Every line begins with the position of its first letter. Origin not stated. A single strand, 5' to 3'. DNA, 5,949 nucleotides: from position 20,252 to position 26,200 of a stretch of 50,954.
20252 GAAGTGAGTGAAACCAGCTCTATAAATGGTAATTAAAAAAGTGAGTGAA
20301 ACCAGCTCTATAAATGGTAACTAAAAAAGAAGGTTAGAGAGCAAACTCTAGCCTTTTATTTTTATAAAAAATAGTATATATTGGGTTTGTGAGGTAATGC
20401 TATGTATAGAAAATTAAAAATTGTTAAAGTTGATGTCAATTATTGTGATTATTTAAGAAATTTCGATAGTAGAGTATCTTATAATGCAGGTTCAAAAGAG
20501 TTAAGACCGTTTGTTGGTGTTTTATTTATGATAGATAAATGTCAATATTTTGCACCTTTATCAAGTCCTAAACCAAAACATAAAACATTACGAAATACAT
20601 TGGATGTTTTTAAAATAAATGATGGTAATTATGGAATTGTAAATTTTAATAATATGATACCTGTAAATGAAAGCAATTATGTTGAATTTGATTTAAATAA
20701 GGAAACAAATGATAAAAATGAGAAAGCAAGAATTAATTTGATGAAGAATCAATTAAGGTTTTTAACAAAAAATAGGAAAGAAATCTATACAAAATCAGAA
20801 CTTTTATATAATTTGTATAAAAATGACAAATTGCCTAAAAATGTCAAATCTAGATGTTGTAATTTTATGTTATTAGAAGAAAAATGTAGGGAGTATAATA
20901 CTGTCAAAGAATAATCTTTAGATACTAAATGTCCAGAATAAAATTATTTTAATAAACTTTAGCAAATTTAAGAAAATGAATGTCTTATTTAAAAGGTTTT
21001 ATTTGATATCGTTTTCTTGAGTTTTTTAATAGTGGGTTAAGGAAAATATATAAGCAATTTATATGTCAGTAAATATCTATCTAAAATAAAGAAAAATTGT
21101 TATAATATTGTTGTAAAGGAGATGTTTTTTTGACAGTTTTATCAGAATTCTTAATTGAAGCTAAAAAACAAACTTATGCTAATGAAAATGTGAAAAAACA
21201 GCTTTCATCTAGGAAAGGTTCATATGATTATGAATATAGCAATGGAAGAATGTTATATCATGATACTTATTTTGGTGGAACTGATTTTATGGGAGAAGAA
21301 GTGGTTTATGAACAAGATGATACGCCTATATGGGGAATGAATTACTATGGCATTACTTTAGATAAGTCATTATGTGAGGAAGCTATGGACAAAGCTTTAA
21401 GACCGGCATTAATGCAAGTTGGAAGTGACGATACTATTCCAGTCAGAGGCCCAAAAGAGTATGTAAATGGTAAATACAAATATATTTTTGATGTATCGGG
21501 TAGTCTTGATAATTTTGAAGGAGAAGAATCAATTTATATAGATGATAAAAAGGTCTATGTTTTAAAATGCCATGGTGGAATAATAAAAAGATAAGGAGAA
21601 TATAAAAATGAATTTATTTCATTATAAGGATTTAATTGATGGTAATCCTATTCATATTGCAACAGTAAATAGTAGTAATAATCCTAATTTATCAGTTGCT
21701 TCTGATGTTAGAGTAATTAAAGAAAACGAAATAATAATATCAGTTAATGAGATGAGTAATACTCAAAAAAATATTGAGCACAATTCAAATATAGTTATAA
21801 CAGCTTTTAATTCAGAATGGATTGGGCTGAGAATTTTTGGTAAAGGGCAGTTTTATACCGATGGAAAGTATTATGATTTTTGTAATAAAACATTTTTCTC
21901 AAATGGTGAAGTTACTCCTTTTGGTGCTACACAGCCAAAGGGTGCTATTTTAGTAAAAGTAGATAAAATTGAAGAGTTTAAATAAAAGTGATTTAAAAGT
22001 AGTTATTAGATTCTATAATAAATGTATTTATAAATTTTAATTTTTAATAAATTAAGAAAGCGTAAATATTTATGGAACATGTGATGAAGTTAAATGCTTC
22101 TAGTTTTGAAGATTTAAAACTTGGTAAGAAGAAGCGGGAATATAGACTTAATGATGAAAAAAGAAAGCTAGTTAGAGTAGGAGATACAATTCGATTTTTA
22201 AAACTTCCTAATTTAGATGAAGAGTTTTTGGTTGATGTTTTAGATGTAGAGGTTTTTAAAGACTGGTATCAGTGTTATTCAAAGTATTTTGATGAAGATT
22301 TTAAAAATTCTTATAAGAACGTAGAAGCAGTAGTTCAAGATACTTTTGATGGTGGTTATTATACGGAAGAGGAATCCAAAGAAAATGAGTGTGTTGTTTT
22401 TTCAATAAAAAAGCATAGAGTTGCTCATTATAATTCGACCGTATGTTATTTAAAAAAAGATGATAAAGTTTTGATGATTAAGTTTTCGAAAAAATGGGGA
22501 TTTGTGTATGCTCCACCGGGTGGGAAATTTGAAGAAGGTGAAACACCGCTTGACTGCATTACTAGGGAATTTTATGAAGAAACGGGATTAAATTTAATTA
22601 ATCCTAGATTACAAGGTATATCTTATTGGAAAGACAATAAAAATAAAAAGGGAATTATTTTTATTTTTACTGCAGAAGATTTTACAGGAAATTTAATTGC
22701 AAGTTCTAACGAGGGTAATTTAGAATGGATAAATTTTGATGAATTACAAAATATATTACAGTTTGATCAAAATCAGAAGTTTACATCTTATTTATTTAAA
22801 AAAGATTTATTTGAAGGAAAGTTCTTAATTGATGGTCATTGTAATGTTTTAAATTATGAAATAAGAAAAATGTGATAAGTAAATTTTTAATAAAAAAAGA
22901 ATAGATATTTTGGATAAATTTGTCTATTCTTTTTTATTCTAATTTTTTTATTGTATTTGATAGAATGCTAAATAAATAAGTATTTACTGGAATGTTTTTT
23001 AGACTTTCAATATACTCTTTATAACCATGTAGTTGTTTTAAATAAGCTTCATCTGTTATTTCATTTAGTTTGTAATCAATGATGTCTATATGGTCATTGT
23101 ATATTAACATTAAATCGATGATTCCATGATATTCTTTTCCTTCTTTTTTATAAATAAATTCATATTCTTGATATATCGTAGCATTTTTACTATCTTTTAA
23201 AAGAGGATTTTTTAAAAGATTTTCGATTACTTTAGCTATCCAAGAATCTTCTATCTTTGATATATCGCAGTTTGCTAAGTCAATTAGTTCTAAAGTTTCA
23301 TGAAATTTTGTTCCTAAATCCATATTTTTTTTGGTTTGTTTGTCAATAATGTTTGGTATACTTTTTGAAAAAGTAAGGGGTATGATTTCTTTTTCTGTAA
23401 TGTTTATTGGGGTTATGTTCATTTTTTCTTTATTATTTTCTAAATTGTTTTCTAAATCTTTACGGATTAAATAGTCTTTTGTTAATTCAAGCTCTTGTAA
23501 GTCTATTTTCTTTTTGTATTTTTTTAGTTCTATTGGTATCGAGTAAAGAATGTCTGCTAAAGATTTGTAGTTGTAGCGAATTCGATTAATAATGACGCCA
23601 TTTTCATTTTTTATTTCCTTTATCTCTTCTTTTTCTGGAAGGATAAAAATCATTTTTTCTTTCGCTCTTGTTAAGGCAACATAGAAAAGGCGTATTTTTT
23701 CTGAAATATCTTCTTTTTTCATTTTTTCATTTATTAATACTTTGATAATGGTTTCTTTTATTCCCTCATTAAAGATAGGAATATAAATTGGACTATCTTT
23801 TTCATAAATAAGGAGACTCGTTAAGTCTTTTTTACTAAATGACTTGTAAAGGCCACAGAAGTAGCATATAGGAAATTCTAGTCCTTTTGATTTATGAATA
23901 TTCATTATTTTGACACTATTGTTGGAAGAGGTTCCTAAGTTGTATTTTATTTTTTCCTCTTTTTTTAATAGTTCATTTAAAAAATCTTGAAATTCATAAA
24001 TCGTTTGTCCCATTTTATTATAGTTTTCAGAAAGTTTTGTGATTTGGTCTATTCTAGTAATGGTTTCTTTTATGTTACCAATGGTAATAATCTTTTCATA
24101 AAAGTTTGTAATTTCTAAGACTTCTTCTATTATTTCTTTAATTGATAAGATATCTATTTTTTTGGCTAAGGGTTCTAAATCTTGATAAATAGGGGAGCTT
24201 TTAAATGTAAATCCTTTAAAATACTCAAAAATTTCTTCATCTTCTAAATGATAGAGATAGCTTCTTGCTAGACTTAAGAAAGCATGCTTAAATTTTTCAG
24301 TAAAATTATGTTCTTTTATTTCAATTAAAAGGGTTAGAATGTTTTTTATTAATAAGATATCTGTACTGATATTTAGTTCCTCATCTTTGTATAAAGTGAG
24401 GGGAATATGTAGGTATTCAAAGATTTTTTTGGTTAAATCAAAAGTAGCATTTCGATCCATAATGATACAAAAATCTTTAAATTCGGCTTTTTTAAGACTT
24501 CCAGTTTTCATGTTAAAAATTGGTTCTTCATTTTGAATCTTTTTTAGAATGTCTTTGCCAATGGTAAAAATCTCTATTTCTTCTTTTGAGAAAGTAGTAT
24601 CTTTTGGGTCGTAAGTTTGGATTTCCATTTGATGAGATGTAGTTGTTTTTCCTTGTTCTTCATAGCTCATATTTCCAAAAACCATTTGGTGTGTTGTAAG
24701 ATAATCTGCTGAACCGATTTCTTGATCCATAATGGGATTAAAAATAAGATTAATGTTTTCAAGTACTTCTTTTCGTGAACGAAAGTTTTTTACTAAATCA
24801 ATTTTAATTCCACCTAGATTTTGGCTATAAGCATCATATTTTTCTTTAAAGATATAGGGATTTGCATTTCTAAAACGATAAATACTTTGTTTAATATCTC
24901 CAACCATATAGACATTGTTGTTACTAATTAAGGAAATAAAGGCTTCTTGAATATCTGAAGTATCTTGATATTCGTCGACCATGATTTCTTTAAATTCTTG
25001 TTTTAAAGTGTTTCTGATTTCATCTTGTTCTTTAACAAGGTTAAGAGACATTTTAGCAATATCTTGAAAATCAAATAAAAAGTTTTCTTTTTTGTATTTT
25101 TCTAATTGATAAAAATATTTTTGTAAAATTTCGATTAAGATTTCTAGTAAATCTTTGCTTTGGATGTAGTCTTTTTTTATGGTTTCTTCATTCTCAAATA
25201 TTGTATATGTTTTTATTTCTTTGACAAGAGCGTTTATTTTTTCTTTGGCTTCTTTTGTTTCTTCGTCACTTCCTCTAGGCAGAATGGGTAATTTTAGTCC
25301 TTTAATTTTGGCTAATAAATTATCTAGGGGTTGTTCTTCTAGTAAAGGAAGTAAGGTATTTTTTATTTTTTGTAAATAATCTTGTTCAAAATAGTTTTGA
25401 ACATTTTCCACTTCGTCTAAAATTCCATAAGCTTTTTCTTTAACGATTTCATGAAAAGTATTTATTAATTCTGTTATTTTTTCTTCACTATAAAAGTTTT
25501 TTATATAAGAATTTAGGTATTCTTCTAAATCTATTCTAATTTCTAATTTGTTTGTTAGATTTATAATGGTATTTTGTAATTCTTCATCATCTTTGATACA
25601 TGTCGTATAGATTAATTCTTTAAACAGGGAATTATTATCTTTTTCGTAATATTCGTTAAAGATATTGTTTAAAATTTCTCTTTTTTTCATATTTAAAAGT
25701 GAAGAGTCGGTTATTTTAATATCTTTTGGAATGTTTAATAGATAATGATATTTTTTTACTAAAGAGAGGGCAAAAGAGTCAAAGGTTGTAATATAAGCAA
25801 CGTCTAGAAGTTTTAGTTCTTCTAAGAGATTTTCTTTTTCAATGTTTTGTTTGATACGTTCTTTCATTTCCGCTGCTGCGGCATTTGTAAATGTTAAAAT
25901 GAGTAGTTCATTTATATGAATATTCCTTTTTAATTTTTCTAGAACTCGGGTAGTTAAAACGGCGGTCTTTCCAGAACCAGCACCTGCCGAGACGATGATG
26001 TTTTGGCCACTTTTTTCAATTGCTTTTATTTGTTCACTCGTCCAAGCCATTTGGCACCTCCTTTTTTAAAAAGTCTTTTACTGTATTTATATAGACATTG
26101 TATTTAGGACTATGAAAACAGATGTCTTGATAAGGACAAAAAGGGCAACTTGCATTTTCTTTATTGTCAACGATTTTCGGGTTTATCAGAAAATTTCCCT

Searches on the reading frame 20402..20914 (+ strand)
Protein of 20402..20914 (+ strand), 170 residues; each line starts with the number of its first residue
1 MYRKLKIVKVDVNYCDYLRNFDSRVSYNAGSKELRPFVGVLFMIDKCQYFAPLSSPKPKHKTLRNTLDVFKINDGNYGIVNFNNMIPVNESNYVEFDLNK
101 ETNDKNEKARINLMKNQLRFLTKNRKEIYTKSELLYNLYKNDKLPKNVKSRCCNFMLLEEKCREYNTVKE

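Call 12: search_protein_families(library=pfam, proteins=[window:20402-20914:+])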
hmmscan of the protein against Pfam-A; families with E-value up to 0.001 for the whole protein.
window:20402-20914:+ (170 aa): 1 family
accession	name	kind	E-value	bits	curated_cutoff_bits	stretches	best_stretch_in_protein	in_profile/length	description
PF13958.12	ToxN_toxin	-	8.9e-47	159.6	25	1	5-165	1-159/159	Toxin ToxN, type III toxin-antitoxin system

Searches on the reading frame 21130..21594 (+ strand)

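Call 12: search_protein_families(library=pfam, proteins=[window:21130-21594:+])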
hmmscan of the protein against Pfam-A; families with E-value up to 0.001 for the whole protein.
window:21130-21594:+ (154 aa): 1 family
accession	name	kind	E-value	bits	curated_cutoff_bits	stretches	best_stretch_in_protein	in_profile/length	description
PF18931.5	DUF5680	-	1.6e-30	106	25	1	45-152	1-104/104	Domain of unknown function (DUF5680)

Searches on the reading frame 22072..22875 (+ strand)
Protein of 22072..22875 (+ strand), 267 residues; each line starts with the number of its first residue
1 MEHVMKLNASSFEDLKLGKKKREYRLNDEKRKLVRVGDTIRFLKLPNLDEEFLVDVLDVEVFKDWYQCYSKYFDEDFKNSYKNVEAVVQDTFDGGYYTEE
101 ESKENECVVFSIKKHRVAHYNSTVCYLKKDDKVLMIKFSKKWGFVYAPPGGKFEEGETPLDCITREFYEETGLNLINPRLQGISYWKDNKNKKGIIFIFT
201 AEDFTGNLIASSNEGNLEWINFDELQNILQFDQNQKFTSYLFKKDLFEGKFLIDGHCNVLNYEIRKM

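Call 12: search_protein_families(library=pfam, proteins=[window:22072-22875:+])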
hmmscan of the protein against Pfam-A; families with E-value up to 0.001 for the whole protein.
window:22072-22875:+ (267 aa): 2 families
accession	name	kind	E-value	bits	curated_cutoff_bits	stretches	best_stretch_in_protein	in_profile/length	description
PF00293.34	NUDIX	-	1.1e-15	58.2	21.1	1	125-232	8-124/134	NUDIX domain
PF12961.13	DUF3850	-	0.00016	22.3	22.9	1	3-61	2-57/77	Domain of unknown function (DUF3850)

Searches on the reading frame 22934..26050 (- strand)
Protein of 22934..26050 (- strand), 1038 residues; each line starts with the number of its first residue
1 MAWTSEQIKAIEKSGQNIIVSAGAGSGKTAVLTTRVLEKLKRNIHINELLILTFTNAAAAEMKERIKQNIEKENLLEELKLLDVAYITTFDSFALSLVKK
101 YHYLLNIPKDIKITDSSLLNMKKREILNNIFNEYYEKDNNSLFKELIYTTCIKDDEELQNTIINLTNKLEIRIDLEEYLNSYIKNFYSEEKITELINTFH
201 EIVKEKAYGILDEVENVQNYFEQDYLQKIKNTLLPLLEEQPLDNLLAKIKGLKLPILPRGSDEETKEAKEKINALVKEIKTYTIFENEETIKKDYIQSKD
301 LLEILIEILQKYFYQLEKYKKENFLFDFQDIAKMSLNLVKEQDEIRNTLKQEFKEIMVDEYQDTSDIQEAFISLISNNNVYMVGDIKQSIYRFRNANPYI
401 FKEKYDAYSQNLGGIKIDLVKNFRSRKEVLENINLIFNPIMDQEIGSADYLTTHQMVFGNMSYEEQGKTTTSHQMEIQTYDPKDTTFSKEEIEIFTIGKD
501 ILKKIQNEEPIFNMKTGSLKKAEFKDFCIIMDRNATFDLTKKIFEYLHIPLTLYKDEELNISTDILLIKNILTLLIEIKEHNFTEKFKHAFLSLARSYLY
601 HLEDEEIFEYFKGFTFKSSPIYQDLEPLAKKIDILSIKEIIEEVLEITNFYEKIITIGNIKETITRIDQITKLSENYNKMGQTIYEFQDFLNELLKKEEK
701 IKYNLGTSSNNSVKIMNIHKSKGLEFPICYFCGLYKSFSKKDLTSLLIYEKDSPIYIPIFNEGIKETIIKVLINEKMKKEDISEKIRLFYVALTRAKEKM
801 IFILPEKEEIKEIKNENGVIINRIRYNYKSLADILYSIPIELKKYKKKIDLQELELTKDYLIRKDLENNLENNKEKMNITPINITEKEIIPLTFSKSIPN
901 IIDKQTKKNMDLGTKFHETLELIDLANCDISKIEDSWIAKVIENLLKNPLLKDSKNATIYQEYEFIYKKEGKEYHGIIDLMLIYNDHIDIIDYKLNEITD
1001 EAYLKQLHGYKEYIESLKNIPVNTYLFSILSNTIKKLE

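Call 12: search_protein_families(library=pfam, proteins=[window:22934-26050:-])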
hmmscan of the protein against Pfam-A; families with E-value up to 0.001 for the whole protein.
window:22934-26050:- (1038 aa): 6 families
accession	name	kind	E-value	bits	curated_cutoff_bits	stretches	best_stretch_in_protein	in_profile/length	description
PF00580.27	UvrD-helicase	-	7.1e-54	183.7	23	1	3-407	1-269/271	UvrD/REP helicase N-terminal domain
PF13361.12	UvrD_C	-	7.5e-19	68.8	25.6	1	417-804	1-347/350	UvrD-like helicase C-terminal domain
PF13245.12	AAA_19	-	1e-16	61.8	25.1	1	9-394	3-134/134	AAA domain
PF13538.12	UvrD_C_2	-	8.2e-08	32.4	27.4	0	774-802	22-51/52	UvrD-like helicase C-terminal domain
PF01443.25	Viral_helicase1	-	1.6e-06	28.6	21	0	337-399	42-107/228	Viral superfamily 1 RNA helicase core domain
PF00270.35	DEAD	-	3.1e-05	24.2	26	1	7-74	4-73/167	DEAD/DEAH box helicase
